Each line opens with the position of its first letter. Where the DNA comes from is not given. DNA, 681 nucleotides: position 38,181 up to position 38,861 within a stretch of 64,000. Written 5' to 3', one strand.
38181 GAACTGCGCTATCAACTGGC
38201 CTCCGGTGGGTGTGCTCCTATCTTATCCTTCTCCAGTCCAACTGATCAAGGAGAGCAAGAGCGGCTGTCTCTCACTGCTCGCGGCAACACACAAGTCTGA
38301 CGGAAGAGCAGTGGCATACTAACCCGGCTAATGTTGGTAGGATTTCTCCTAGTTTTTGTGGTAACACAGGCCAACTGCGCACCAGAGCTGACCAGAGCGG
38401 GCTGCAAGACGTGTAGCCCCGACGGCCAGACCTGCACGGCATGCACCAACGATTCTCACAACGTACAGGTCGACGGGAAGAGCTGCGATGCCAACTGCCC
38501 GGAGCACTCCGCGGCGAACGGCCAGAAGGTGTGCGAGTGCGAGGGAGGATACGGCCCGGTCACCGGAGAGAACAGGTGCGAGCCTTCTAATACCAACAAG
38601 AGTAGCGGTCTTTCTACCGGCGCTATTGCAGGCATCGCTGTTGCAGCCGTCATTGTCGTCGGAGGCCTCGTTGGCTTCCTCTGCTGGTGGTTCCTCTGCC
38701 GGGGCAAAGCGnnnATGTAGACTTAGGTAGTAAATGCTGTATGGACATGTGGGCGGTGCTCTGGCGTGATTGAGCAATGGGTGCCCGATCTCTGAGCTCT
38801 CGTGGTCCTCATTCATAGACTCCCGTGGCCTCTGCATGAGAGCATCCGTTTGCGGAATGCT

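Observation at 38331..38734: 127-aa mini-VSP with every terminal VSP hallmark intact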

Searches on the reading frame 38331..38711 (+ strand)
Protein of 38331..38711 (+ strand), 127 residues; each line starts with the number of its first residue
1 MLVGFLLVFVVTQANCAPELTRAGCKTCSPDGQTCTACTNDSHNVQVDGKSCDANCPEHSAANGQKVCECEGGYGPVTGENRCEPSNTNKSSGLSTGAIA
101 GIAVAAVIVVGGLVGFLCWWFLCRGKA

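Call 6: search_protein_families(library=pfam, proteins=[window:38331-38711:+], max_evalue=0.1)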
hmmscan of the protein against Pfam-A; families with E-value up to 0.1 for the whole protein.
window:38331-38711:+ (127 aa): 2 families
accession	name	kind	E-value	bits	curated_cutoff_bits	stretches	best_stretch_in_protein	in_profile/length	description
PF03302.18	VSP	-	2.1e-22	80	31.4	1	20-127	288-397/397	Giardia variant-specific surface protein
PF06607.17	Prokineticin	-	0.078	13.7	21.6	0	15-60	37-82/97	Prokineticin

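Call 8: find_homologous_proteins(query=window:38331-38711:+)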
Query window:38331-38711:+ (127 aa): 129 proteins with E <= 0.001 among 162 candidates; the best 120 are listed.
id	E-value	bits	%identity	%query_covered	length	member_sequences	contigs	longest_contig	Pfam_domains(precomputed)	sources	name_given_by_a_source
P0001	3.5e-81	288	100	100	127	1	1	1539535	PF03302.19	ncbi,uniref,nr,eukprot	ncbi:VSP [Giardia duodenalis]|uniref:VSP n=1 Tax=Giardia intestinalis (strain ATCC 50803 / WB clone 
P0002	4.0e-48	181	69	88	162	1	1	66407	PF03302.19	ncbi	ncbi:Hypothetical protein GSB_153417, partial [Giardia duodenalis]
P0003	2.4e-44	169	75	82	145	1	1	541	PF03302.19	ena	-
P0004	2.2e-42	162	70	89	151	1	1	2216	PF03302.19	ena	-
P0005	2.2e-42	162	70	88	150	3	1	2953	PF03302.19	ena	-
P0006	6.6e-41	157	62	100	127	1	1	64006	PF03302.19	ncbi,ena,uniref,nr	ncbi:Hypothetical protein DHA2_151917 [Giardia duodenalis]|uniref:VSP n=1 Tax=Giardia intestinalis T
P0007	1.7e-38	150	61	100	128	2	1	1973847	PF03302.19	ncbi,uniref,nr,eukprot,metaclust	ncbi:VSP [Giardia duodenalis]|uniref:VSP n=1 Tax=Giardia intestinalis (strain ATCC 50803 / WB clone 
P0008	3.9e-38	149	59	100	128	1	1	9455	PF03302.19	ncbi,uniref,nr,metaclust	ncbi:VSP [Giardia lamblia P15]|uniref:VSP n=1 Tax=Giardia intestinalis (strain P15) TaxID=658858 Rep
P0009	3.0e-37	146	58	92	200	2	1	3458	PF03302.19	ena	-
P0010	3.1e-37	146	63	95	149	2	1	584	PF03302.19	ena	-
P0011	2.1e-36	143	61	92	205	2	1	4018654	PF03302.19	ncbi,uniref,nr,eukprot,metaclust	ncbi:VSP [Giardia duodenalis]|uniref:VSP n=1 Tax=Giardia intestinalis (strain ATCC 50803 / WB clone 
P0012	1.5e-35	140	58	100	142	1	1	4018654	PF03302.19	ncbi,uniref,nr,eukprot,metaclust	ncbi:VSP [Giardia duodenalis]|uniref:VSP n=1 Tax=Giardia intestinalis (strain ATCC 50803 / WB clone 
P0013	5.4e-34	135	64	88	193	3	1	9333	PF03302.19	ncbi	ncbi:Hypothetical protein GSB_154436, partial [Giardia duodenalis]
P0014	5.4e-31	125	60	88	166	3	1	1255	PF03302.19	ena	-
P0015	6.9e-31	125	52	100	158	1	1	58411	PF03302.19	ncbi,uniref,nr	ncbi:Permease [Giardia duodenalis]|uniref:Permease n=1 Tax=Giardia intestinalis TaxID=5741 RepID=V6T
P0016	1.4e-30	124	54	96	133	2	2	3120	PF03302.19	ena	-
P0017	1.7e-30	124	54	100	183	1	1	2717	PF03302.19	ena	-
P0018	5.0e-30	122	58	93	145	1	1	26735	PF03302.19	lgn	-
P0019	1.3e-25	108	54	93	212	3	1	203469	PF03302.19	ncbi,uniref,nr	ncbi:Variant-specific surface protein [Giardia duodenalis]|uniref:Variant-specific surface protein n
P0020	4.4e-25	106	48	100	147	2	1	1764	PF03302.19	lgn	-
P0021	3.6e-24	103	53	88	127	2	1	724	PF03302.19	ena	-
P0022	3.7e-24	103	51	90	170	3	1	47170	PF03302.19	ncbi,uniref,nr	ncbi:ATPase involved in DNA repair/chromosome segregation [Giardia duodenalis]|uniref:ATPase involve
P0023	4.4e-24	103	53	86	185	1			PF03302.19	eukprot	eukprot:XP_001706456.1 VSP [Giardia lamblia ATCC 50803]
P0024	7.7e-23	99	50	91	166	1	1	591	PF03302.19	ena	-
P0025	1.5e-22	98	46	91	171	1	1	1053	PF03302.19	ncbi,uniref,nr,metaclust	ncbi:ATPase involved in DNA repair/chromosome segregation [Giardia duodenalis]|uniref:ATPase involve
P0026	7.0e-22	96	49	100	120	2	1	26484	PF03302.19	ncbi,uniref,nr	ncbi:Variant-specific surface protein [Giardia duodenalis]|uniref:Variant-specific surface protein n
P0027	8.2e-22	96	53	84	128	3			PF03302.19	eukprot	eukprot:XP_001703834.1 VSP [Giardia lamblia ATCC 50803]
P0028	1.5e-21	95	50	88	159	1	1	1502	PF03302.19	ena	-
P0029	1.3e-20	92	48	99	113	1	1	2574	PF03302.19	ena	-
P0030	1.3e-20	92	55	82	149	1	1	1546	PF03302.19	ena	-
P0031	1.7e-20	91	47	100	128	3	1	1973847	PF03302.19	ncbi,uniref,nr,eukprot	ncbi:Variant-specific surface protein VSP4A1 [Giardia duodenalis]|uniref:Variant-specific surface pr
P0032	3.0e-20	91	50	87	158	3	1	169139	PF03302.19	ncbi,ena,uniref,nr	ncbi:Variant-specific surface protein [Giardia duodenalis]|uniref:Variant-specific surface protein n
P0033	6.4e-20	90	59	69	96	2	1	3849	PF03302.19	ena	-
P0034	7.1e-20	89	64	58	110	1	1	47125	PF03302.19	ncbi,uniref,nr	ncbi:Variant-specific surface protein [Giardia duodenalis]|uniref:Variant-specific surface protein n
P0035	7.8e-20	89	50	81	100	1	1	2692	PF03302.19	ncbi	ncbi:Variant-specific surface protein, partial [Giardia duodenalis]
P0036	8.0e-20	89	50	81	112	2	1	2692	PF03302.19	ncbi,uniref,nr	ncbi:Variant-specific surface protein [Giardia duodenalis]|uniref:Variant-specific surface protein n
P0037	1.5e-19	88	49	85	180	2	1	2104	PF03302.19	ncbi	ncbi:Variant-specific surface protein, partial [Giardia duodenalis]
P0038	2.9e-19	87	75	46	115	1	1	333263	PF03302.19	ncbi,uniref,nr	ncbi:Variant-specific surface protein [Giardia duodenalis]|uniref:Variant-specific surface protein n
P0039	3.0e-19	87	51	84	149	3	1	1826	PF03302.19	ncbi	ncbi:Variant-specific surface protein, partial [Giardia duodenalis]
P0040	8.1e-19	86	54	75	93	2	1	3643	PF03302.19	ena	-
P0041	1.1e-17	82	50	87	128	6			PF03302.19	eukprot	eukprot:XP_001709654.1 VSP [Giardia lamblia ATCC 50803]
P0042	4.5e-17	80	52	83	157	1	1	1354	PF03302.19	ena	-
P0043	8.6e-17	79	60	57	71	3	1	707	PF03302.19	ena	-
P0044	2.6e-16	78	55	78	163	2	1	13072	PF03302.19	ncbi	ncbi:Variant-specific surface protein, partial [Giardia duodenalis]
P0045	3.8e-16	77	53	69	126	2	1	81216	PF03302.19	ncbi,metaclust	ncbi:Variant-specific surface protein, partial [Giardia duodenalis]|metaclust:status=active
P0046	4.1e-16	77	68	46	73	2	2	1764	PF03302.19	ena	-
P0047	4.1e-16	77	61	57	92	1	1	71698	PF03302.19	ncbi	ncbi:Variant-specific surface protein, partial [Giardia duodenalis]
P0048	5.7e-16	77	66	52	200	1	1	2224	PF03302.19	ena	-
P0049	5.8e-16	77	54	71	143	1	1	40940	PF03302.19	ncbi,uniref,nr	ncbi:Variant-specific surface protein VSP4A1 precursor [Giardia lamblia P15]|uniref:Variant-specific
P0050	5.9e-16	77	66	46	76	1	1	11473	PF03302.19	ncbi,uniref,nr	ncbi:Variant-specific surface protein [Giardia duodenalis]|uniref:Variant-specific surface protein n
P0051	8.6e-16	76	51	82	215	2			PF03302.19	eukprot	eukprot:XP_001703916.1 VSP [Giardia lamblia ATCC 50803]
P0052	9.6e-16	76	56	57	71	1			PF03302.19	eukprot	eukprot:XP_001707286.1 VSP, putative [Giardia lamblia ATCC 50803]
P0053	1.4e-15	76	63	58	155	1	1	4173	PF03302.19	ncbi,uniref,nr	ncbi:Variant-specific surface protein [Giardia duodenalis]|uniref:Variant-specific surface protein n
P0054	4.4e-15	74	64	53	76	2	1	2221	PF03302.19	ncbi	ncbi:Variant-specific surface protein, partial [Giardia duodenalis]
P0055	4.7e-15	74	48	87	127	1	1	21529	PF03302.19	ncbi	ncbi:Variant-specific surface protein, partial [Giardia duodenalis]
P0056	4.9e-15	74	61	58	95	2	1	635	PF03302.19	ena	-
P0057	1.1e-14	73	52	85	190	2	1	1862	PF03302.19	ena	-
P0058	1.1e-14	73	91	25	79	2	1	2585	PF03302.19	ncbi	ncbi:Variant-specific surface protein, partial [Giardia duodenalis]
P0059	1.4e-14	72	51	71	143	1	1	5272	PF03302.19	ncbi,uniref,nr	ncbi:Hypothetical protein GLP15_3652 [Giardia lamblia P15]|uniref:VSP n=1 Tax=Giardia intestinalis (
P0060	1.9e-14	72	53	74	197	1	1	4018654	PF09132.16,PF03302.19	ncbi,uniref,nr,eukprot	ncbi:VSP [Giardia duodenalis]|uniref:VSP n=1 Tax=Giardia intestinalis (strain ATCC 50803 / WB clone 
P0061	1.9e-14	72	43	83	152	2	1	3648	PF03302.19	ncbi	ncbi:Variant-specific surface protein, partial [Giardia duodenalis]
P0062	2.9e-14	71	77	46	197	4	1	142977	PF09132.16,PF03302.19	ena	-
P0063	3.8e-14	71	61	51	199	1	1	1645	PF03302.19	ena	-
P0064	3.9e-14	71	68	46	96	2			PF03302.19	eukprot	eukprot:XP_001704543.1 VSP [Giardia lamblia ATCC 50803]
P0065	4.7e-14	71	68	46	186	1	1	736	PF03302.19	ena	-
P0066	4.8e-14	71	51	76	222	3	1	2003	PF03302.19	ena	-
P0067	7.3e-14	70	85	32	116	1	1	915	PF03302.19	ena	-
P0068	1.0e-13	69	60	57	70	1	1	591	PF03302.19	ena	-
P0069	1.0e-13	69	59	59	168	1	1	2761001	PF03302.19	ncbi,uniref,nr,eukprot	ncbi:VSP [Giardia duodenalis]|uniref:VSP n=1 Tax=Giardia intestinalis (strain ATCC 50803 / WB clone 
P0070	1.1e-13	69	70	50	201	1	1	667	PF03302.19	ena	-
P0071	1.1e-13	69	73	46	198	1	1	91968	PF09132.16,PF03302.19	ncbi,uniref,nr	ncbi:VSP [Giardia lamblia P15]|uniref:VSP n=1 Tax=Giardia intestinalis (strain P15) TaxID=658858 Rep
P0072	1.3e-13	69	66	46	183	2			PF03302.19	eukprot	eukprot:XP_001703931.1 VSP [Giardia lamblia ATCC 50803]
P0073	1.8e-13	69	77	46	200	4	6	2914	PF09132.16,PF03302.19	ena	-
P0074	1.8e-13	69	73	46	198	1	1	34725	PF09132.16,PF03302.19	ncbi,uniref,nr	ncbi:VSP [Giardia lamblia P15]|uniref:VSP n=1 Tax=Giardia intestinalis (strain P15) TaxID=658858 Rep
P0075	2.3e-13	68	48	87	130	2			PF03302.19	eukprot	eukprot:XP_001707368.1 VSP [Giardia lamblia ATCC 50803]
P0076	2.5e-13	68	43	94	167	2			PF03302.19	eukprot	eukprot:XP_001704785.1 VSP, putative [Giardia lamblia ATCC 50803]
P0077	2.7e-13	68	47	83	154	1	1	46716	PF03302.19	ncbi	ncbi:Variant-specific surface protein, partial [Giardia duodenalis]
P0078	2.8e-13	68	85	36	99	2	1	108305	PF03302.19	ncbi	ncbi:Variant-specific surface protein, partial [Giardia duodenalis]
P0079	2.8e-13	68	52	85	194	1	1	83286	PF03302.19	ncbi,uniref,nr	ncbi:VSP [Giardia lamblia P15]|uniref:VSP n=1 Tax=Giardia intestinalis (strain P15) TaxID=658858 Rep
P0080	3.4e-13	68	61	51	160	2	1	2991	PF03302.19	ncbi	ncbi:Variant-specific surface protein, partial [Giardia duodenalis]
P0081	1.1e-12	66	55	61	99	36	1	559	PF03302.19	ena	-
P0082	1.3e-12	66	48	77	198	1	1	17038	PF09132.16,PF03302.19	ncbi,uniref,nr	ncbi:VSP [Giardia lamblia P15]|uniref:VSP n=1 Tax=Giardia intestinalis (strain P15) TaxID=658858 Rep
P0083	1.3e-12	66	64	46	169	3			PF03302.19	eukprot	eukprot:XP_001703900.1 VSP [Giardia lamblia ATCC 50803]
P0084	1.5e-12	66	66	46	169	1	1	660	PF03302.19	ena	-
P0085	2.1e-12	65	64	46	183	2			PF03302.19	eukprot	eukprot:XP_001703939.1 VSP [Giardia lamblia ATCC 50803]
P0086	2.2e-12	65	68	46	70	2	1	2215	PF03302.19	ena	-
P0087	2.6e-12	65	54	73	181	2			PF03302.19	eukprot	eukprot:XP_001703883.1 VSP [Giardia lamblia ATCC 50803]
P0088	2.7e-12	65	64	46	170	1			PF03302.19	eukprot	eukprot:XP_001707821.1 VSP [Giardia lamblia ATCC 50803]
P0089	3.0e-12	65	43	94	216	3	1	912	PF03302.19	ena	-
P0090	3.5e-12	64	63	46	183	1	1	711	PF03302.19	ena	-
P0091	3.7e-12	64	89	28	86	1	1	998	PF03302.19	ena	-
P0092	3.9e-12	64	41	83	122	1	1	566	PF03302.19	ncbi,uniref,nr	ncbi:VSP [Giardia duodenalis ATCC 50581]|uniref:VSP n=2 Tax=Giardia intestinalis TaxID=5741 RepID=C6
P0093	4.8e-12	64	58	47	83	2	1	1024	PF03302.19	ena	-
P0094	5.7e-12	64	45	94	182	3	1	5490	PF03302.19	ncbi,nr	ncbi:VSP [Giardia duodenalis ATCC 50581]|nr:VSP [Giardia intestinalis ATCC 50581]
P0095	8.4e-12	63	62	54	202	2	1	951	PF03302.19,PF00641.24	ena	-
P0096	1.6e-11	62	64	46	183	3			PF03302.19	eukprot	eukprot:XP_001703830.1 VSP [Giardia lamblia ATCC 50803]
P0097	1.8e-11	62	44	81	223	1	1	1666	PF03302.19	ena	-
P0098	1.8e-11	62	46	94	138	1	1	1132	PF03302.19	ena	-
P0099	3.2e-11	61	48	71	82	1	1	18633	PF03302.19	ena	-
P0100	3.4e-11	61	45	81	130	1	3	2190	PF03302.19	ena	-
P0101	3.6e-11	61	71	42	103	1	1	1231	PF03302.19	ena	-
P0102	4.1e-11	61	43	76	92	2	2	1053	PF03302.19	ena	-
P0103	5.3e-11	61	67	40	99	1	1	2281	PF03302.19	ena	-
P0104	9.1e-11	60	83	32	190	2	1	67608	PF03302.19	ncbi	ncbi:Variant-specific surface protein, partial [Giardia duodenalis]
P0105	1.6e-10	59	48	61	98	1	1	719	PF03302.19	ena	-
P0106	2.3e-10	59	48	83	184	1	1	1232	PF03302.19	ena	-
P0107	3.3e-10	58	59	39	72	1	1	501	PF03302.19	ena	-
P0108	3.4e-10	58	58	40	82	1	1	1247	PF03302.19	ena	-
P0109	4.5e-10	58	75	35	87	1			PF03302.19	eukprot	eukprot:XP_001704497.1 VSP [Giardia lamblia ATCC 50803]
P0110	6.6e-10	57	40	77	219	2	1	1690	PF03302.19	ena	-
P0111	7.1e-10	57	51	74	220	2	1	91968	PF03302.19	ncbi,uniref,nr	ncbi:VSP [Giardia lamblia P15]|uniref:VSP n=1 Tax=Giardia intestinalis (strain P15) TaxID=658858 Rep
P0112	7.2e-10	57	35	100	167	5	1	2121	PF09132.16,PF03302.19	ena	-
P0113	9.2e-10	57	91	27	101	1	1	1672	PF03302.19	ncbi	ncbi:Variant-specific surface protein, partial [Giardia duodenalis]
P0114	1.8e-9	56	40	94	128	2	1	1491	PF03302.19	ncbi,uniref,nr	ncbi:VSP [Giardia duodenalis ATCC 50581]|uniref:VSP n=2 Tax=Giardia intestinalis TaxID=5741 RepID=C6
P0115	2.1e-9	55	47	75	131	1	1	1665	PF03302.19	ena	-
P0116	2.5e-9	55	91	27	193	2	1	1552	PF03302.19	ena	-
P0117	4.0e-9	55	90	32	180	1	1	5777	PF03302.19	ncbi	ncbi:Variant-specific surface protein, partial [Giardia duodenalis]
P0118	4.0e-9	55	74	31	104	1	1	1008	PF03302.19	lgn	-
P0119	5.0e-9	54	55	58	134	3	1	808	PF03302.19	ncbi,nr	ncbi:VSP [Giardia duodenalis ATCC 50581]|nr:VSP [Giardia intestinalis ATCC 50581]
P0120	2.4e-8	52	40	83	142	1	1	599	PF03302.19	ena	-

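Call 9: list_cluster_members(proteins=[P0001, P0006, P0007, P0008, P0002, P0012, P0031, P0026])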
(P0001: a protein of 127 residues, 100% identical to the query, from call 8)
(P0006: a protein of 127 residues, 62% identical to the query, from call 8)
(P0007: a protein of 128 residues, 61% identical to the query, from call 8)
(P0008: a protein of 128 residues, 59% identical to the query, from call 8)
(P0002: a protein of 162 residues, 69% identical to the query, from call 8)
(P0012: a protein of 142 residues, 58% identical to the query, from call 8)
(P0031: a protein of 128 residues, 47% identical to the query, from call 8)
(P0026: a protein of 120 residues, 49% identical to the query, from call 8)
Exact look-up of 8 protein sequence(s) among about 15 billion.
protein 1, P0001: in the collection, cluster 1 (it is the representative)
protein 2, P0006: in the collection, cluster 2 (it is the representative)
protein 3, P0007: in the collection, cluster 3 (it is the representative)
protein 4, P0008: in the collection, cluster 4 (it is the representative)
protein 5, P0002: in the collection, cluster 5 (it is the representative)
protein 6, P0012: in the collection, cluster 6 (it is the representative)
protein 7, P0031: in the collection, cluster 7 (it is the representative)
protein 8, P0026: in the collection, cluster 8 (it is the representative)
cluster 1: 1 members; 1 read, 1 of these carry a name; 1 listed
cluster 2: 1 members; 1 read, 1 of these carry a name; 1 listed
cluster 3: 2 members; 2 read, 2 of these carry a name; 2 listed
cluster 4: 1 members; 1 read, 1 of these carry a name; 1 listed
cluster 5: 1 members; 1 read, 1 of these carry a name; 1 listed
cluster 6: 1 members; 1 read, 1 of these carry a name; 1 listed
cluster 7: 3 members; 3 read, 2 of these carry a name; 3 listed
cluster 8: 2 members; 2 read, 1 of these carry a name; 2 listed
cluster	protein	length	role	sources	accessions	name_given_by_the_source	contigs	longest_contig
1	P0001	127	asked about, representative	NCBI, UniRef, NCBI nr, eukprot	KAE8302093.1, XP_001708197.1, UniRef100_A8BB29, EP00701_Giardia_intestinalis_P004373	VSP [Giardia duodenalis] | VSP n=1 Tax=Giardia intestinalis (strain ATCC 50803 / WB clone C6) TaxID=184922 ... | VSP [Giardia intestinalis]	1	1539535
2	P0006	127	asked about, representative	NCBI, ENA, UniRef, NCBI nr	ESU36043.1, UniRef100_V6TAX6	Hypothetical protein DHA2_151917 [Giardia duodenalis] | VSP n=1 Tax=Giardia intestinalis TaxID=5741 RepID=V6TAX6_GIAIN | Hypothetical protein DHA2_151917 [Giardia intestinalis]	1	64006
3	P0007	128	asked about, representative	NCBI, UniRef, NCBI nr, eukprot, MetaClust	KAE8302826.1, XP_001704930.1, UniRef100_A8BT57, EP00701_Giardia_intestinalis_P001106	VSP [Giardia duodenalis] | VSP n=1 Tax=Giardia intestinalis (strain ATCC 50803 / WB clone C6) TaxID=184922 ... | VSP [Giardia intestinalis]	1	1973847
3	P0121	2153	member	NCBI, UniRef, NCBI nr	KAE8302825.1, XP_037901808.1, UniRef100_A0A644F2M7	VSP [Giardia duodenalis] | VSP n=1 Tax=Giardia intestinalis (strain ATCC 50803 / WB clone C6) TaxID=184922 ... | VSP [Giardia intestinalis]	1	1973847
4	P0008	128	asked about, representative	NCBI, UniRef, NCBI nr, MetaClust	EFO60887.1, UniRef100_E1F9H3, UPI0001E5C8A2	VSP [Giardia lamblia P15] | VSP n=1 Tax=Giardia intestinalis (strain P15) TaxID=658858 RepID=E1F9H3_GIAIA | status=active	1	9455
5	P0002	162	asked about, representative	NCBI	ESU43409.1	Hypothetical protein GSB_153417, partial [Giardia duodenalis]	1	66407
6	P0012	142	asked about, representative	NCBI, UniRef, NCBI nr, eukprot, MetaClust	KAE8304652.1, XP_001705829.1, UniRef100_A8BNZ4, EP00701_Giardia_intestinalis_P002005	VSP [Giardia duodenalis] | VSP n=1 Tax=Giardia intestinalis (strain ATCC 50803 / WB clone C6) TaxID=184922 ... | VSP [Giardia intestinalis]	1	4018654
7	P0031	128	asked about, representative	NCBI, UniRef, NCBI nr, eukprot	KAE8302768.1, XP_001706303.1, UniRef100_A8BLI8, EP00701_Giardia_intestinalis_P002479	Variant-specific surface protein VSP4A1 [Giardia duodenalis] | Variant-specific surface protein VSP4A1 n=1 Tax=Giardia intestinalis (strain ATCC 50803 / ... | Variant-specific surface protein VSP4A1 [Giardia intestinalis]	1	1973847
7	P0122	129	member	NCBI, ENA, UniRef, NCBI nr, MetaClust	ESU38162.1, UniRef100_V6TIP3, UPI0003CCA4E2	Hypothetical protein DHA2_152479 [Giardia duodenalis] | VSP n=1 Tax=Giardia intestinalis TaxID=5741 RepID=V6TIP3_GIAIN | Hypothetical protein DHA2_152479 [Giardia intestinalis]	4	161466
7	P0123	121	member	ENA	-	-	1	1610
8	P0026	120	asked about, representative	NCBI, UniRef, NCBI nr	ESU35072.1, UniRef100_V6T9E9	Variant-specific surface protein [Giardia duodenalis] | Variant-specific surface protein n=1 Tax=Giardia intestinalis TaxID=5741 ... | Variant-specific surface protein [Giardia intestinalis]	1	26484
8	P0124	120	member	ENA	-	-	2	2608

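Call 36: find_encoding_contigs(protein=P0002, flank=6000, max_places=3)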
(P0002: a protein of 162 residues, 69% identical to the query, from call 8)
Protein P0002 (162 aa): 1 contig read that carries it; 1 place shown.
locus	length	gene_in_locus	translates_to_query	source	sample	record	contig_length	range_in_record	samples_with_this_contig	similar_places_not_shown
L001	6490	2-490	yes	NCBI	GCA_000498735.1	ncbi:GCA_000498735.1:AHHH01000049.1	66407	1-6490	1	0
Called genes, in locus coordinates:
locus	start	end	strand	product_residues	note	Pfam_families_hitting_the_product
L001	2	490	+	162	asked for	PF03302:VSP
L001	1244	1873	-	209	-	-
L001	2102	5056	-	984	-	PF00069:Pkinase, PF07714:PK_Tyr_Ser-Thr, PF12796:Ank_2, PF13637:Ank_4 (faint), PF24521:Ank_KRIT1 (faint), PF00023:Ank (faint), PF13606:Ank_3 (faint), PF12796:Ank_2, +2 more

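Call 37: find_encoding_contigs(protein=P0006, flank=6000, max_places=3)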
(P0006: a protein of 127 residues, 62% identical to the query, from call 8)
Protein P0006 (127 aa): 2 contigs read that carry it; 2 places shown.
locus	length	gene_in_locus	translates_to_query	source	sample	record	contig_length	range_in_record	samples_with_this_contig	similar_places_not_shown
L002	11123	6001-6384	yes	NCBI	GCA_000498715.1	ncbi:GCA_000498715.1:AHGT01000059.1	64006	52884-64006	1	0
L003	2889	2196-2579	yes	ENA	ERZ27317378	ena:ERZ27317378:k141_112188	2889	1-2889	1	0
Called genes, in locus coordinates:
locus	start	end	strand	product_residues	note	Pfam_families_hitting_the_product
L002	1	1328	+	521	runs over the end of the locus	PF00155:Aminotran_1_2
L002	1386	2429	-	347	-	-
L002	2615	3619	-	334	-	PF00069:Pkinase, PF07714:PK_Tyr_Ser-Thr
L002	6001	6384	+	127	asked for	PF03302:VSP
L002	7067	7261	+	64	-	-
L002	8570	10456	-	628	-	PF00078:RVT_1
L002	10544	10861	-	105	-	-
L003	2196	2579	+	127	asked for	PF03302:VSP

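Call 59: find_encoding_contigs(protein=P0012, flank=1500, max_places=1)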
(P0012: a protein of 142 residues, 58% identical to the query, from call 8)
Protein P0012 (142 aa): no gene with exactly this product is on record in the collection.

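Call 60: find_encoding_contigs(protein=P0007, flank=8000, max_places=1)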
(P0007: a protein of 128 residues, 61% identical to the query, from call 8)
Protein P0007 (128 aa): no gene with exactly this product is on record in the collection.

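Call 73: predict_structure(alignment_id=A1)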
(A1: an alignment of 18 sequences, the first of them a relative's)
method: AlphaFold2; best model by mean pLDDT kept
length: 127 residues; sequences in the alignment: 18
mean_pLDDT: 72.4   pTM: 0.50
mean pLDDT of the five models: 72.4, 69.0, 67.8, 66.8, 66.5
residues with pLDDT >= 90: 18; 70-90: 64; 50-70: 19; < 50: 26
segments of 3 or more residues with pLDDT < 50: 1-4, 9-11, 89-102
pLDDT, mean of each block of 10 residues (from residue 1): 47 70 84 85 89 90 89 84 71 43 53 72 60
secondary structure, 60 per line:
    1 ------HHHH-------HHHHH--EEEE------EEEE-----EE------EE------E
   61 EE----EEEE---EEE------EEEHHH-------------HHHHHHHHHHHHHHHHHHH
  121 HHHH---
elements in order: H7-10 H18-22 E25-28 E35-38 E60-62 E67-70 E74-76 E83-85 H102-124
